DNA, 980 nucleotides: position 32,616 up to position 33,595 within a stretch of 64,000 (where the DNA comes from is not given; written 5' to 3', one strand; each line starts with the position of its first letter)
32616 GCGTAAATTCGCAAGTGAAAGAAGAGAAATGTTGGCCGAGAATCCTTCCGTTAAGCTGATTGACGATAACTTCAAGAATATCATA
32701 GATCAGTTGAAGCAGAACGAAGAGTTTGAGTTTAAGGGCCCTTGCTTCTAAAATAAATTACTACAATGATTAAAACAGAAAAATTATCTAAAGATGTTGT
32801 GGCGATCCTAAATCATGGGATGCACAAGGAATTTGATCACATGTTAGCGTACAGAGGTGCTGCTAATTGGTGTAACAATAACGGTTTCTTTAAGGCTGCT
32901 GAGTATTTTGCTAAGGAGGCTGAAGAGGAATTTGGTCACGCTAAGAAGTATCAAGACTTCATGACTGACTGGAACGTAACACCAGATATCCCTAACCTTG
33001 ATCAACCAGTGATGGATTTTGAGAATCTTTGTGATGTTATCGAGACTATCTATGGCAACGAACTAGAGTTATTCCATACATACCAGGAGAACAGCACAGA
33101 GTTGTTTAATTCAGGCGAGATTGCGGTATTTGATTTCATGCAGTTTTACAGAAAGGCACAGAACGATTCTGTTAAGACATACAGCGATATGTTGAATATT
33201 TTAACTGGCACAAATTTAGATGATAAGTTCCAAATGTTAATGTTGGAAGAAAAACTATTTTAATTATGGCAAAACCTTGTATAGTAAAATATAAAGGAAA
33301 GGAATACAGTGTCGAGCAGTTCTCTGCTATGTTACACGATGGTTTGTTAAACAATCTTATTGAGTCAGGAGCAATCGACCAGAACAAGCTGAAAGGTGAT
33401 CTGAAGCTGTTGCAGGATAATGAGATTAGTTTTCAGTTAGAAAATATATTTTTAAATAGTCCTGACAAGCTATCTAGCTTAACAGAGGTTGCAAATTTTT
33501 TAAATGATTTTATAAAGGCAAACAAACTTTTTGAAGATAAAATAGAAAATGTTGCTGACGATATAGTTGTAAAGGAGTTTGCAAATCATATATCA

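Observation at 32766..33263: Ferritin gene embedded between the two giant virion-protein genes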

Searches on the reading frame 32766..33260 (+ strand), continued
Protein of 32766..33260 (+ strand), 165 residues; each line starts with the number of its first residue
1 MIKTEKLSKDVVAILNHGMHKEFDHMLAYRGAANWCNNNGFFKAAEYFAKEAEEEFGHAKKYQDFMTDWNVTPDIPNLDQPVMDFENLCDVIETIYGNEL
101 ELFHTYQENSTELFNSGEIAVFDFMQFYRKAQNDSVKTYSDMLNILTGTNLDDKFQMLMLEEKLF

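Call 83: search_protein_families(library=phrogs, proteins=[L008:10477-10929:+, L008:10929-11369:+, L008:11375-12172:+, L008:12178-13050:+, L024:6861-7853:+, L024:7877-8248:+, L024:8272-9348:+, L008:7353-8291:+], max_evalue=0.001)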
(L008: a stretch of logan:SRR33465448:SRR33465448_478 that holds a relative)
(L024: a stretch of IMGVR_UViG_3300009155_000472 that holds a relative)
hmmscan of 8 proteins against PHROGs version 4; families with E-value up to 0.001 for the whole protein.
L008:10477-10929:+ (151 aa): 0 families

L008:10929-11369:+ (147 aa): 0 families

L008:11375-12172:+ (266 aa): 1 family
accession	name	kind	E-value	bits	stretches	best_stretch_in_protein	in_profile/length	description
phrog_6911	-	unknown function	6e-06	27.2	1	15-151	9-144/148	-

L008:12178-13050:+ (291 aa): 2 families
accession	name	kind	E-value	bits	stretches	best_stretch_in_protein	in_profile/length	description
phrog_38413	-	unknown function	2e-13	51.4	1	33-234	29-233/284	-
phrog_6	-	tail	0.00088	19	0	112-258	281-392/548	baseplate wedge subunit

L024:6861-7853:+ (331 aa): 0 families

L024:7877-8248:+ (124 aa): 0 families

L024:8272-9348:+ (359 aa): 1 family
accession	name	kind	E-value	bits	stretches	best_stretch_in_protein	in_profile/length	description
phrog_1005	-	head and packaging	1.1e-11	45.5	1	67-353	61-309/315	major head protein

L008:7353-8291:+ (313 aa): 0 families

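Call 92: find_related_loci(query=A6, collection=viral_contigs, flank=6000)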
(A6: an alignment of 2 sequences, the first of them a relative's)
Query A6 (159 aa) in viral_contigs; peptide patterns used: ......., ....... (x = any residue, [..] = any of these).
69 stretches matched a pattern; 3 encode a relative of the query (tblastn E <= 1e-3); 3 distinct loci.
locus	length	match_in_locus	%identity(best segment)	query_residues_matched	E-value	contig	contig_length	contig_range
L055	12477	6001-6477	90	1-159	7e-100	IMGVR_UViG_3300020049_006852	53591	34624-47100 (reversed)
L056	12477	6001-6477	90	1-159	7e-100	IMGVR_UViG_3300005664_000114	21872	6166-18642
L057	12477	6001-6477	90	1-159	7e-100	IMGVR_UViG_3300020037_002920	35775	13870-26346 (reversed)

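Call 93: find_related_loci(query=A7, collection=metagenome_contigs, flank=6000)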
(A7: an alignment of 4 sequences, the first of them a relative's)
Query A7 (165 aa) in metagenome_contigs; peptide patterns used: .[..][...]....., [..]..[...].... (x = any residue, [..] = any of these).
356 stretches matched a pattern; 60 encode a relative of the query (tblastn E <= 1e-3); 60 distinct loci.
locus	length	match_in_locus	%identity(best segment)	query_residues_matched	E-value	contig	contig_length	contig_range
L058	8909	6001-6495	100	1-165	3e-109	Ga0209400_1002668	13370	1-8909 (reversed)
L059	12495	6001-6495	100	1-165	3e-109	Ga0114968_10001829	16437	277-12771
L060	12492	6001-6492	64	3-165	7e-69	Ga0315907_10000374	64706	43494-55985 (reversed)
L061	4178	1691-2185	65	1-164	2e-68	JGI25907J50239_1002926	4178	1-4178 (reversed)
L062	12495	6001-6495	62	1-164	5e-67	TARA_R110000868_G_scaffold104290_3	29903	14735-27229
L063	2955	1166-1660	61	1-164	6e-67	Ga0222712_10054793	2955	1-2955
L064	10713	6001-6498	62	1-165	2e-64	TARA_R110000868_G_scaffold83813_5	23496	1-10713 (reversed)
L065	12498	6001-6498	58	1-165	5e-64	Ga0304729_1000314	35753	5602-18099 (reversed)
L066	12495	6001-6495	61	1-164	1e-63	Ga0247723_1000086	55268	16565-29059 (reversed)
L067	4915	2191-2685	62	1-164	1e-63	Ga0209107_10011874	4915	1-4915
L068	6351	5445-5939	59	1-164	3e-63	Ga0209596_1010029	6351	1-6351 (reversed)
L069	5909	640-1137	60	1-165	7e-63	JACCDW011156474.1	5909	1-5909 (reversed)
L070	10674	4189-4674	60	1-161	4e-62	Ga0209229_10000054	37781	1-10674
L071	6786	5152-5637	60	1-161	4e-62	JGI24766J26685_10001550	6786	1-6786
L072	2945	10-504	60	1-164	1e-61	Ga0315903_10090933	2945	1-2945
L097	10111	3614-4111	52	1-165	2e-53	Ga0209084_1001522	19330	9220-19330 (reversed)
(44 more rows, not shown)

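Call 102: search_protein_families(library=pfam, proteins=[L012:10498-11049:+, L097:4111-4860:+, L009:9612-10022:+, L006:10541-11215:+, L006:11218-11601:+, L006:11625-12203:+], max_evalue=0.01)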
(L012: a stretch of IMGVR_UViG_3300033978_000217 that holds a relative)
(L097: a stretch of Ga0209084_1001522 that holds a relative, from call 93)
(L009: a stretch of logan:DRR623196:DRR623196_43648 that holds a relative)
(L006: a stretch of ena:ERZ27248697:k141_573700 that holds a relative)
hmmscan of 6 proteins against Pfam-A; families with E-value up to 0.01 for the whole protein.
L012:10498-11049:+ (184 aa): 0 families

L097:4111-4860:+ (250 aa): 1 family
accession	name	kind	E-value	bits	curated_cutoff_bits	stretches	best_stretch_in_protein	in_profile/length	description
PF04233.19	Phage_Mu_F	-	1.4e-14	55.2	29.6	1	103-183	33-111/112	Phage Mu protein F like protein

L009:9612-10022:+ (137 aa): 0 families

L006:10541-11215:+ (225 aa): 0 families

L006:11218-11601:+ (128 aa): 0 families

L006:11625-12203:+ (193 aa): 0 families

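Call 110: find_related_loci(query=A7, collection=genome_contigs, flank=8000)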
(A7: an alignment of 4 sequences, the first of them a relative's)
Query A7 (165 aa) in genome_contigs; peptide patterns used: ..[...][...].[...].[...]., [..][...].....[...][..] (x = any residue, [..] = any of these).
99 stretches matched a pattern; 2 encode a relative of the query (tblastn E <= 1e-3); 2 distinct loci.
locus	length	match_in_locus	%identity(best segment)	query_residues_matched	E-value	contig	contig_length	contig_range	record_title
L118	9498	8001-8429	42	6-149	1e-35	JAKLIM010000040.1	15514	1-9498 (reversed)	MAG: Bacteroidetes bacterium isolate RA.bin87 RA.bin87_40, whole genome shotgun sequence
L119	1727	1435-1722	55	7-103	3e-33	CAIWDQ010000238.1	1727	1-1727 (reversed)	uncultured bacterium isolate Umea3p4_bin-1352 genome assembly, contig: bin-1352:238/657, whole genome shotgun sequence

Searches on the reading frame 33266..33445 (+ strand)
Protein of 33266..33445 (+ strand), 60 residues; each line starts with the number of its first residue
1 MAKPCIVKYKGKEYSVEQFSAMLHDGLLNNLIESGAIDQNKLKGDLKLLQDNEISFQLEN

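Call 72: find_related_loci(query=A5, collection=viral_contigs, flank=4000)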
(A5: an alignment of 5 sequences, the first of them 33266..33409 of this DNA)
Query A5 (48 aa) in viral_contigs; peptide patterns used: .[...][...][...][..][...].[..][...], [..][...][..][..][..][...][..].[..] (x = any residue, [..] = any of these).
101 stretches matched a pattern; 16 encode a relative of the query (tblastn E <= 1e-3); 16 distinct loci.
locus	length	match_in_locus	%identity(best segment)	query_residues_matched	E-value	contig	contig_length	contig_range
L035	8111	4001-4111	62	1-37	9e-15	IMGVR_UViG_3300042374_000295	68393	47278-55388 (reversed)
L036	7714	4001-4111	62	1-37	8e-15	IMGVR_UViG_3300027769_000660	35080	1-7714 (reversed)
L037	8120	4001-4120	55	1-40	2e-14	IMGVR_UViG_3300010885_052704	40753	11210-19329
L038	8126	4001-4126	55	5-46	2e-13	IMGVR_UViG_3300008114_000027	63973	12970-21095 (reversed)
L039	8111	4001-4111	59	1-37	2e-13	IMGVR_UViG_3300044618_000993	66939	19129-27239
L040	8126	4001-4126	55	5-46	2e-13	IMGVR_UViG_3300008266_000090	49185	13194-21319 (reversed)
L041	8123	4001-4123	50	1-46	2e-12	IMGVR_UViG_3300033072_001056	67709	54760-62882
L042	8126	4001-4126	52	5-46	2e-12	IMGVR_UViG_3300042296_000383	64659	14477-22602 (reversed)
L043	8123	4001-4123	50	1-46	2e-12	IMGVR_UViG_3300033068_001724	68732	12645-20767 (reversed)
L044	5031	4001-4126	45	1-42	3e-12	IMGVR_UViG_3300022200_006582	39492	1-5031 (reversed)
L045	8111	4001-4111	49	1-37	5e-11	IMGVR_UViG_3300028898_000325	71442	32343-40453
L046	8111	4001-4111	54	1-37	8e-11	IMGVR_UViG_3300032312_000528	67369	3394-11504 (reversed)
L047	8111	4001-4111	54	1-37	8e-11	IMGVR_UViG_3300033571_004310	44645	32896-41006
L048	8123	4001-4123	51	1-41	1e-10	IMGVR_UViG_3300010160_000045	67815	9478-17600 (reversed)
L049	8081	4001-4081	59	5-31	1e-8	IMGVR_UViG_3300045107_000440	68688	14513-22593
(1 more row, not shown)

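Call 104: predict_structure(protein=window:33266-33445:+)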
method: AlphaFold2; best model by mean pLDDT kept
length: 60 residues; sequences in the alignment: 1
mean_pLDDT: 77.1   pTM: 0.41
mean pLDDT of the five models: 77.1, 76.7, 56.2, 55.1, 54.5
residues with pLDDT >= 90: 5; 70-90: 44; 50-70: 8; < 50: 3
segments of 3 or more residues with pLDDT < 50: 58-60
pLDDT, mean of each block of 10 residues (from residue 1): 77 87 83 82 75 59
secondary structure, 60 per line:
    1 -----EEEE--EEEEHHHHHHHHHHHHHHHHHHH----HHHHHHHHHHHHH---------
elements in order: E6-9 E12-15 H16-34 H39-51
